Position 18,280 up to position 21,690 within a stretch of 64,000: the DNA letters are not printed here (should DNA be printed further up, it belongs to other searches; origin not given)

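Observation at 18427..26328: Two paralogous GT-C / beta-propeller / TM fusion proteins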

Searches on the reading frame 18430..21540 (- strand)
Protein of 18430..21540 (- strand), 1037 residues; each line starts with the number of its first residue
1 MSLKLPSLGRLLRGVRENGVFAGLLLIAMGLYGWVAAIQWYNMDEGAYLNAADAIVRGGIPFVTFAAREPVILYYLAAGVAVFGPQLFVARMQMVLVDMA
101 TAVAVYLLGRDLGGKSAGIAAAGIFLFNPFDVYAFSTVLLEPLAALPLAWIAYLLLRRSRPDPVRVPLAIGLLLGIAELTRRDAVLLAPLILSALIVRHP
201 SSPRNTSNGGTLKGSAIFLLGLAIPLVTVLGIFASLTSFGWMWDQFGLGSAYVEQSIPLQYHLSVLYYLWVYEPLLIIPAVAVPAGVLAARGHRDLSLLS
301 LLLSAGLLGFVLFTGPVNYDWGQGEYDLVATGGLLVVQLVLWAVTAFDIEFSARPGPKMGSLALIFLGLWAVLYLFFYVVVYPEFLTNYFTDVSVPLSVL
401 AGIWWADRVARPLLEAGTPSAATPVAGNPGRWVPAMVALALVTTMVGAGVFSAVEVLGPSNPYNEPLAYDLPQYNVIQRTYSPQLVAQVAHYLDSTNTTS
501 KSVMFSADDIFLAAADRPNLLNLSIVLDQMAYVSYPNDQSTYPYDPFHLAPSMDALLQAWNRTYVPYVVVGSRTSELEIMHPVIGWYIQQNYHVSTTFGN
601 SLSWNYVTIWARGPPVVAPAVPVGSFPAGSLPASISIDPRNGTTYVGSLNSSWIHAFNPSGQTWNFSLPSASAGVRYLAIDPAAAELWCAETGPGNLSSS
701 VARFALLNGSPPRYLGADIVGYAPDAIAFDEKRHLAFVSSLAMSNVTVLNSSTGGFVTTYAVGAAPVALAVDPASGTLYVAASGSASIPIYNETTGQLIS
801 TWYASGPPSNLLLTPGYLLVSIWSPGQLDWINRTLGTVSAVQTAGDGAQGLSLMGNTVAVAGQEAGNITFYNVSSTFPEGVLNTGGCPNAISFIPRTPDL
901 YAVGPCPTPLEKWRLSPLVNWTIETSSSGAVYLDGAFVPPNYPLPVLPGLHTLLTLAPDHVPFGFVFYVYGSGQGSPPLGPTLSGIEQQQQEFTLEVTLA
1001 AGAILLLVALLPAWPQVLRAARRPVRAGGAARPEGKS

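Call 11: find_homologous_proteins(query=window:18430-21540:-, region=1-1037)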
Query window:18430-21540:-, residues 1-1037 (1037 aa): 17 proteins with E <= 0.001 among 8000 candidates.
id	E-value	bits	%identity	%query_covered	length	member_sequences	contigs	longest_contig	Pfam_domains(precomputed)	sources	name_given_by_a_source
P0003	0.0e+0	2309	100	100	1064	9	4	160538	PF13231.13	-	-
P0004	0.0e+0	2005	87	99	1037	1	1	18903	PF13231.13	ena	-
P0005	0.0e+0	1945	85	98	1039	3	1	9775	PF13231.13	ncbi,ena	-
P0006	0.0e+0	1291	59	97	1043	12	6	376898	PF13231.13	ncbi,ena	-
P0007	0.0e+0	1107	52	96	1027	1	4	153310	PF13231.13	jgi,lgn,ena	jgi:4-amino-4-deoxy-L-arabinose transferase-like glycosyltransferase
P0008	4.0e-294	997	72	58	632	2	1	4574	PF13231.13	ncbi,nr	ncbi:MAG: glycosyltransferase family 39 protein, partial [Nitrososphaerota archaeon]|nr:glycosyltran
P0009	1.6e-281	955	47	98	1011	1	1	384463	PF13231.13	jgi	jgi:4-amino-4-deoxy-L-arabinose transferase-like glycosyltransferase/WD40 repeat protein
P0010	2.0e-276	938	46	98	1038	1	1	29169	PF13231.13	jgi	jgi:4-amino-4-deoxy-L-arabinose transferase-like glycosyltransferase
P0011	2.0e-259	882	45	98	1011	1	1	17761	PF13231.13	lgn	-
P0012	3.6e-205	702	40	97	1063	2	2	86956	PF13231.13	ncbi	-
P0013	9.9e-150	519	35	98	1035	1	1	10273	PF13231.13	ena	-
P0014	1.4e-144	502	36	95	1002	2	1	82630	PF13231.13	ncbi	ncbi:MAG: glycosyltransferase family 39 protein [Thermoplasmata archaeon]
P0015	1.3e-132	462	33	98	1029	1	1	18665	PF13231.13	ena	-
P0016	1.1e-19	88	27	17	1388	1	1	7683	PF10282.16,PF21783.3,PF13860.13,PF01436.28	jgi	jgi:YVTN family beta-propeller protein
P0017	4.5e-17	79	31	17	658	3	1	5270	PF10282.16,PF25174.2,PF21783.3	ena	-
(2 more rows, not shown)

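Call 18: find_encoding_contigs(protein=P0009, flank=10000, max_places=2)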
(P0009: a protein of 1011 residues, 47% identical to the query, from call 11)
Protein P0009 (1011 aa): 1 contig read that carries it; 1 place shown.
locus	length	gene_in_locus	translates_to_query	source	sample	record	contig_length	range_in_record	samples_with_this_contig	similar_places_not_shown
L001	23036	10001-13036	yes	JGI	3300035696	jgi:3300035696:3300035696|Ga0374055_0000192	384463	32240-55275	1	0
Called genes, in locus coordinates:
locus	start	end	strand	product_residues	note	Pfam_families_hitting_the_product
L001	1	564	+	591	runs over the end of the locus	PF00890:FAD_binding_2, PF02910:Succ_DH_flav_C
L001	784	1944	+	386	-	PF00801:PKD, PF18911:PKD_4, PF00801:PKD, PF18911:PKD_4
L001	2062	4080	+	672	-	-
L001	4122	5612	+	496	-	PF00884:Sulfatase, PF01663:Phosphodiest (faint)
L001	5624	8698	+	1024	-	PF13231:PMT_2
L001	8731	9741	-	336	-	PF00534:Glycos_transf_1, PF13692:Glyco_trans_1_4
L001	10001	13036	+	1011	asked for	PF13231:PMT_2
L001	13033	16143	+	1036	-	PF13231:PMT_2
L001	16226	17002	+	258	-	PF13641:Glyco_tranf_2_3 (weak), PF00535:Glycos_transf_2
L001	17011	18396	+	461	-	PF01663:Phosphodiest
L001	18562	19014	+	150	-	PF01583:APS_kinase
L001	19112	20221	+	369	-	PF00106:adh_short (faint), PF01073:3Beta_HSD, PF01370:Epimerase, PF02719:Polysacc_synt_2 (faint), PF13460:NAD_binding_10 (weak), PF16363:GDP_Man_Dehyd, PF01370:Epimerase, PF16363:GDP_Man_Dehyd, +1 more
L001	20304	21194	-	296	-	PF02649:GCHY-1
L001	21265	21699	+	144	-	PF02310:B12-binding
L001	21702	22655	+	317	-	PF03193:RsgA_GTPase (faint), PF03308:MeaB, PF02492:cobW, PF03029:ATP_bind_1 (faint)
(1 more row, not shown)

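Call 27: find_related_loci(query=A1, collection=genome_contigs, flank=10000)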
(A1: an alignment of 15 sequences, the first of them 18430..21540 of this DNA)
Query A1 (1037 aa) in genome_contigs; peptide patterns used: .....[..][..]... (x = any residue, [..] = any of these).
51 stretches matched a pattern; 8 encode a relative of the query (tblastn E <= 1e-3); 8 distinct loci.
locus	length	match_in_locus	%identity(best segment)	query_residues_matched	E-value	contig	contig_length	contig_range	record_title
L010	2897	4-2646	100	157-1037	0e+0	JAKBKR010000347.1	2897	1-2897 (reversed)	MAG: bacterium isolate DX1.bin10 NODE_54871_length_2897_cov_1.002888, whole genome shotgun sequence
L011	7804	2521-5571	85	10-1026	0e+0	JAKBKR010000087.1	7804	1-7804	MAG: bacterium isolate DX1.bin10 NODE_14160_length_7804_cov_1.054579, whole genome shotgun sequence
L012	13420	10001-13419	59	13-1033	0e+0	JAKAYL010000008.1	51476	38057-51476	MAG: Thermoplasmata archaeon isolate YS4.bin60 NODE_342_length_51476_cov_9.669633, whole genome shotgun sequence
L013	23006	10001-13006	40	24-1026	0e+0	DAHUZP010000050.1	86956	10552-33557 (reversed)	MAG TPA_asm: Thermoplasmata archaeon isolate clean282 k141_64468, whole genome shotgun sequence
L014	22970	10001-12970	36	15-1008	6e-141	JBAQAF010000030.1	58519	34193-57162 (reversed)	MAG: Thermoplasmata archaeon isolate MFD00144_ilm_asm_bin23 k127_137340, whole genome shotgun sequence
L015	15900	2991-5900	33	39-1008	2e-125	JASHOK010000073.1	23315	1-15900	MAG: Thermoplasmata archaeon isolate JOPF021 JOPF_A14C_contig_148598, whole genome shotgun sequence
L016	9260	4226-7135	33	39-1008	9e-125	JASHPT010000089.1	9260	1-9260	MAG: Thermoplasmata archaeon isolate JOPF056 JOPF_N071_contig_40448, whole genome shotgun sequence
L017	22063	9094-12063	35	13-1006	2e-145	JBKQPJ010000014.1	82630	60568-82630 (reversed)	MAG: Thermoplasmata archaeon isolate MGr1A1B1C__bin_125 MGr1A1B1C_000000226695, whole genome shotgun sequence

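Call 37: search_protein_representatives(alignment_id=A1)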
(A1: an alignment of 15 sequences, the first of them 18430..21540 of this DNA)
Query: 15 sequences, 1022 profile positions. Proteins with E-value up to 0.001 (for the whole library): 41431; up to 1e-10: 9918; up to 1e-30: 802. The best 150 are listed.
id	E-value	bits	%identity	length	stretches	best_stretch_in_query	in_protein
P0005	0.0e+00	1525.8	-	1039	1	3-1020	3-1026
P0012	0.0e+00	1284.2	-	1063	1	24-1019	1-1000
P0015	0.0e+00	1283.7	-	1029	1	4-1016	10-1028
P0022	0.0e+00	1201.5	-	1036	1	4-1017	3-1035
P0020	0.0e+00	1131.9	-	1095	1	2-1017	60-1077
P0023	1.3e-254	864.0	-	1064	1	10-1008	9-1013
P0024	3.2e-252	856.0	-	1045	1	10-1008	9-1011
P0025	7.3e-245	831.7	-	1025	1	11-1007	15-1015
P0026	5.7e-243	825.4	-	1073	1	14-1008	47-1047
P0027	1.6e-231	787.5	-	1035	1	17-1013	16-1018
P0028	7.5e-229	778.7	-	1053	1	38-1010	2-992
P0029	9.6e-226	768.4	-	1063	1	14-1007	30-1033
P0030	2.5e-224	763.7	-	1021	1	16-1014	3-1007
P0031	1.0e-217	741.8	-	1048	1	12-1000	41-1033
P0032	3.0e-217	740.3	-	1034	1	19-1005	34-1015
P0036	1.4e-170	585.7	-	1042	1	16-1006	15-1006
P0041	2.3e-82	293.7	-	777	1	17-623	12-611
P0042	1.6e-77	277.7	-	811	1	16-631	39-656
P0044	2.9e-72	260.3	-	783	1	12-619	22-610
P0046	4.6e-71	256.3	-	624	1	14-596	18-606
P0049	1.1e-67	245.1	-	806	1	7-618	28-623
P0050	3.3e-66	240.2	-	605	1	18-611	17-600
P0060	1.6e-59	218.1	-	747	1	23-611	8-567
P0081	6.7e-54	199.5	-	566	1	13-597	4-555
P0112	7.8e-50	186.0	-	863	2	12-398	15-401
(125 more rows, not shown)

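Call 40: search_protein_families(library=pfam, proteins=[P0041, P0042, P0046, P0049, P0060, P0112, P0023, P0036], max_evalue=0.01)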
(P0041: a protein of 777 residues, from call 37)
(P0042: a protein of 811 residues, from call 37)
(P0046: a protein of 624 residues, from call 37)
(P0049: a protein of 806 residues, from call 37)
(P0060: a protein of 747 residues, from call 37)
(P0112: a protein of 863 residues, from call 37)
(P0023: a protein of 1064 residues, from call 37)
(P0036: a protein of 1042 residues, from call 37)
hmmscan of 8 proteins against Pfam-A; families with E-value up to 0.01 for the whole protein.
P0041 (777 aa): 1 family
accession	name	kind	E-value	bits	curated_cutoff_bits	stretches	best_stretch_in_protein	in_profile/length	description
PF13231.12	PMT_2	-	1.3e-16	61.6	26.1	1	68-205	7-145/160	Dolichyl-phosphate-mannose-protein mannosyltransferase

P0042 (811 aa): 2 families
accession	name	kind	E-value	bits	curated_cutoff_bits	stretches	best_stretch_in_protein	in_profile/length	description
PF13231.12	PMT_2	-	2.7e-12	47.6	26.1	1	93-245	4-154/160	Dolichyl-phosphate-mannose-protein mannosyltransferase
PF06439.18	3keto-disac_hyd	-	9.3e-07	29.5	26.8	1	664-807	26-187/187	3-keto-disaccharide hydrolase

P0046 (624 aa): 1 family
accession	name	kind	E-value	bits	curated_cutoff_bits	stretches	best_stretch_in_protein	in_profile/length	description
PF13231.12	PMT_2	-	2.4e-21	77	26.1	1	74-231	4-159/160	Dolichyl-phosphate-mannose-protein mannosyltransferase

P0049 (806 aa): 1 family
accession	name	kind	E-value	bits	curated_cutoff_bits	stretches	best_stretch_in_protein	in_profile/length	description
PF13231.12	PMT_2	-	3.2e-12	47.4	26.1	1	91-244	4-158/160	Dolichyl-phosphate-mannose-protein mannosyltransferase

P0060 (747 aa): 1 family
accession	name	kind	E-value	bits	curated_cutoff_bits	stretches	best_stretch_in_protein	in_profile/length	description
PF13231.12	PMT_2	-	6.7e-13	49.6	26.1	1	55-205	4-158/160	Dolichyl-phosphate-mannose-protein mannosyltransferase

P0112 (863 aa): 1 family
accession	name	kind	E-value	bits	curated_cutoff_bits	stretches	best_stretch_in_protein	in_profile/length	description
PF13231.12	PMT_2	-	2.4e-10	41.3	26.1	1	71-230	2-158/160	Dolichyl-phosphate-mannose-protein mannosyltransferase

P0023 (1064 aa): 1 family
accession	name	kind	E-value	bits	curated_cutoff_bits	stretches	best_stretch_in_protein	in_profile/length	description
PF13231.12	PMT_2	-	0.00045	20.9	26.1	1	70-215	4-146/160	Dolichyl-phosphate-mannose-protein mannosyltransferase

P0036 (1042 aa): 2 families
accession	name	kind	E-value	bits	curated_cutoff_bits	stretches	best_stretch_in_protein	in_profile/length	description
PF13231.12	PMT_2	-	4.6e-08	33.9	26.1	1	65-217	4-151/160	Dolichyl-phosphate-mannose-protein mannosyltransferase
PF06728.19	PIG-U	-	6.1e-05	22.7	24.5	1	30-190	25-188/378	GPI transamidase subunit PIG-U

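Call 41: predict_structure(alignment_id=A1)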
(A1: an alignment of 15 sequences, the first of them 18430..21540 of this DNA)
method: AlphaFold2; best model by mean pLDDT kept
length: 1037 residues; sequences in the alignment: 15
mean_pLDDT: 76.5   pTM: 0.58
mean pLDDT of the five models: 76.5, 75.2, 74.4, 74.0, 72.1
residues with pLDDT >= 90: 195; 70-90: 550; 50-70: 191; < 50: 101
segments of 3 or more residues with pLDDT < 50: 1-6, 40-44, 63-67, 136-138, 201-208, 249-252, 316-330, 417-431, 468-479, 1017-1037
pLDDT, mean of each block of 10 residues (from residue 1): 44 69 84 67 54 68 51 79 74 83 89 85 79 51 80 84 83 86 80 80 47 80 81 63 53 55 66 72 82 82 78 55 43 67 79 73 88 81 57 82 79 47 39 62 72 64 52 40 80 86 83 79 68 76 56 85 91 86 88 87 82 80 85 90 89 86 81 83 90 66 84 83 86 90 84 87 85 92 88 90 93 94 92 92 90 93 92 90 88 90 88 91 78 83 87 87 85 81 82 82 76 52 42 38
secondary structure, 60 per line:
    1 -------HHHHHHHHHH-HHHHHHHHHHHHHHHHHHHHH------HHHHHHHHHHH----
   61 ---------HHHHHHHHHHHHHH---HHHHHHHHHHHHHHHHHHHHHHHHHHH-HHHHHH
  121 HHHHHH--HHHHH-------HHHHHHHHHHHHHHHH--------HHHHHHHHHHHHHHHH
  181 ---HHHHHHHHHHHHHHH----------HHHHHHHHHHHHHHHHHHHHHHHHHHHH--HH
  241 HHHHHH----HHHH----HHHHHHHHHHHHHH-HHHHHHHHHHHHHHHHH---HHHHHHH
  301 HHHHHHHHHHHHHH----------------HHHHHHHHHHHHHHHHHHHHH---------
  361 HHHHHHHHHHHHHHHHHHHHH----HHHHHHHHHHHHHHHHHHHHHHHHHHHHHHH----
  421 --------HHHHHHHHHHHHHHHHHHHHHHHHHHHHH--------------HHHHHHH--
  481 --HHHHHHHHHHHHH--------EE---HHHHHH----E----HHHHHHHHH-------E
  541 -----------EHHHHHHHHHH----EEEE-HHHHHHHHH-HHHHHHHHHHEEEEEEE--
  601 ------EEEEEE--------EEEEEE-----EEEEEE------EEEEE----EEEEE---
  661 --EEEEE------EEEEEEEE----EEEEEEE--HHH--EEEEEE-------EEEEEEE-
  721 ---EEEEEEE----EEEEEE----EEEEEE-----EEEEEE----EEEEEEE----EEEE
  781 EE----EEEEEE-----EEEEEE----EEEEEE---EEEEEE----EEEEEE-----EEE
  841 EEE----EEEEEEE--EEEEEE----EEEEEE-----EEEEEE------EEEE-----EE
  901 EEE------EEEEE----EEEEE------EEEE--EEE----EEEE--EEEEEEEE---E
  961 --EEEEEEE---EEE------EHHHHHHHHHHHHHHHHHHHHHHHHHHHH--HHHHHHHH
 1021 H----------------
elements in order (helices of 4 or more, strands of 3 or more residues): H8-17 H19-39 H46-56 H70-83 H87-113 H115-126 H129-133 H141-156 H165-180 H184-198 H209-236 H239-246 H251-254 H259-272 H274-290 H294-314 H331-351 H361-381 H386-416 H429-457 H472-478 H483-495 H509-514 H524-532 H553-562 E567-570 H572-580 H582-591 E592-598 E607-612 E621-626 E632-637 E644-648 E653-657 E663-667 E674-681 E686-692 E700-705 E713-719 E724-730 E735-740 E745-750 E756-761 E766-772 E777-782 E787-792 E798-803 E808-813 E817-822 E827-832 E838-843 E848-854 E857-862 E867-872 E878-883 E890-893 E899-903 E910-914 E919-923 E930-933 E936-938 E943-946 E949-956 E963-969 E973-975 H983-1010 H1013-1021

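Call 43: fold_search(model_id=the predicted structure, library=pdb)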
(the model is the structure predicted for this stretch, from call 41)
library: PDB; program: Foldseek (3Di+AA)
matches with E <= 10: 1634; with E <= 0.001: 1361
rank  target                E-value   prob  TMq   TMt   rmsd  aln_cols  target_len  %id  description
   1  1l0q_A                7.5e-13  1.00  0.24  0.60  13.2       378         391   17  Tandem YVTN beta-propeller and PKD domains from an archaeal surface layer protein (released 2002-11-06)
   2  5yzv_B                1.8e-12  1.00  0.24  0.82   3.6       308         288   15  Biophysical and structural characterization of the thermostable WD40 domain of a prokaryotic protein, Thermomonospora  (released 2018-10-03)
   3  5yzv_C                3.9e-12  1.00  0.25  0.85   2.9       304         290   15  Biophysical and structural characterization of the thermostable WD40 domain of a prokaryotic protein, Thermomonospora  (released 2018-10-03)
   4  8qo9_v                1.2e-11  1.00  0.25  0.49  26.6       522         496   12  Cryo-EM structure of a human spliceosomal B complex protomer (released 2024-01-24)
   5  6chg_A                1.7e-11  1.00  0.25  0.79   3.0       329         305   14  Crystal structure of the yeast COMPASS catalytic module (released 2018-08-22)
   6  5yzv_A                2.2e-11  1.00  0.24  0.81   3.9       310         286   14  Biophysical and structural characterization of the thermostable WD40 domain of a prokaryotic protein, Thermomonospora  (released 2018-10-03)
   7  5yzv_D                2.3e-11  1.00  0.25  0.84   3.5       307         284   15  Biophysical and structural characterization of the thermostable WD40 domain of a prokaryotic protein, Thermomonospora  (released 2018-10-03)
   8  6y7o_A                2.8e-11  1.00  0.22  0.63   6.5       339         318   12  The complex between the eight-bladed symmetrical designer protein Tako8 and the silicotungstic acid Keggin (STA) (released 2020-12-16)
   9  3ow8_A                3.2e-11  1.00  0.25  0.85   2.6       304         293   13  Crystal Structure of the WD repeat-containing protein 61 (released 2010-09-29)
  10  3bws_A                4.3e-11  1.00  0.26  0.64   6.4       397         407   14  Crystal structure of the leptospiral antigen Lp49 (released 2008-10-07)
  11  3jb9_L                4.3e-11  1.00  0.25  0.82   3.2       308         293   12  Cryo-EM structure of the yeast spliceosome at 3.6 angstrom resolution (released 2015-09-23)
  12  9y7h_B                4.4e-11  1.00  0.25  0.73   3.4       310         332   12  Gb1g2 crosslinked to PLCb3 (released 2026-02-18)
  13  5nnz_A                4.8e-11  1.00  0.23  0.64  11.2       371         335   12  Crystal structure of human ODA16 (released 2017-06-07)
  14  8fky_SP               5.0e-11  1.00  0.25  0.63   9.0       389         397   13  Human nucleolar pre-60S ribosomal subunit (State F) (released 2023-07-12)
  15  5mzh_B                5.5e-11  1.00  0.24  0.54  13.7       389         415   10  Crystal structure of ODA16 from Chlamydomonas reinhardtii (released 2017-03-22)
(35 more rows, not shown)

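Call 44: search_solved_structures(query=A1, max_evalue=10)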
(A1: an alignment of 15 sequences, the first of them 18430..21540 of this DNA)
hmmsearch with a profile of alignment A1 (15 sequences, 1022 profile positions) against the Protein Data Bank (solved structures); distinct sequences matched with E-value up to 10: 102 (the best 60 are shown).
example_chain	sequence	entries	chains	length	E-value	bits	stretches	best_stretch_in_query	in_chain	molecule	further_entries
1l0q_A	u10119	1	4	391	2.8e-20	74.9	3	772-903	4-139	Surface layer protein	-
6y7o_A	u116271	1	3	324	2.4e-12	48.7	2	729-910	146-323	Tako8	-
6g6m_A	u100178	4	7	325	2.9e-12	48.4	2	730-909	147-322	Tako8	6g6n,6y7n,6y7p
8s9p_B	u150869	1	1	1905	7.7e-12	47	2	628-839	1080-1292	Low-density lipoprotein receptor-related protein 4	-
3vgz_A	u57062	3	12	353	2.7e-08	35.2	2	679-897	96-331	Uncharacterized protein YncE | PQQ-dependent catabolism-associated beta-propeller protein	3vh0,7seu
6g6o_A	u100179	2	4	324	9.1e-08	33.5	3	771-909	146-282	Ika8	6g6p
8em4_A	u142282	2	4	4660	1.6e-06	29.4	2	612-843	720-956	Low-density lipoprotein receptor-related protein 2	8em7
6l8a_A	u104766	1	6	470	1.2e-05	26.5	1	726-798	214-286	Tetrathionate hydrolase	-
7cqy_A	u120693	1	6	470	1.7e-05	26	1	726-798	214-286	Tetrathionate hydrolase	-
5i2t_A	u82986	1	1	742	2.6e-05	25.3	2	761-877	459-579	Periodic tryptophan protein 2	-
5c2v_B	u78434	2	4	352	3.8e-05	24.8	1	718-871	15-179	HYDRAZINE SYNTHASE BETA SUBUNIT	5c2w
7suk_LO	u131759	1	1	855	3.9e-05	24.8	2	761-877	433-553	Periodic tryptophan protein 2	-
6lqs_B1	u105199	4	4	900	4.6e-05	24.5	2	761-877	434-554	Periodic tryptophan protein 2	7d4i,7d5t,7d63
5wlc_LO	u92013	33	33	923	4.9e-05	24.4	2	761-877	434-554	Utp1 | Periodic tryptophan protein 2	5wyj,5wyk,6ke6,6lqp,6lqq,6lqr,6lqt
1ri6_A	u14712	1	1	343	0.00036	21.6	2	728-912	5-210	putative isomerase ybhE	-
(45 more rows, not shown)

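Call 49: search_protein_families(library=pfam, alignment_id=A1, max_evalue=0.1)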
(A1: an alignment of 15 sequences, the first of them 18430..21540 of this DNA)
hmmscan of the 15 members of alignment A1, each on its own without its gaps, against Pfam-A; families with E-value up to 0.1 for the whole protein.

A. member 1, window:18430-21540:- (1037 aa): 1 family
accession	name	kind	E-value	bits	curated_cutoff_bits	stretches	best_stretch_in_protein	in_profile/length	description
PF13231.12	PMT_2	-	2.8e-10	41.1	26.1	1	70-223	4-155/160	Dolichyl-phosphate-mannose-protein mannosyltransferase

B. families by the number of members that match (of 15 scanned): 6 families
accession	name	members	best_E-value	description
PF13231.12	PMT_2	15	2.5e-12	Dolichyl-phosphate-mannose-protein mannosyltransferase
PF08308.17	PEGA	2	0.023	PEGA domain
PF10282.15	Lactonase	1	0.013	Lactonase, 7-bladed beta-propeller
PF24814.1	WD40_Prp19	1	0.03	Prp19 WD40 domain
PF25021.1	TEN_NHL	1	0.05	Teneurin NHL domain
PF13962.11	PGG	1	0.074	Domain of unknown function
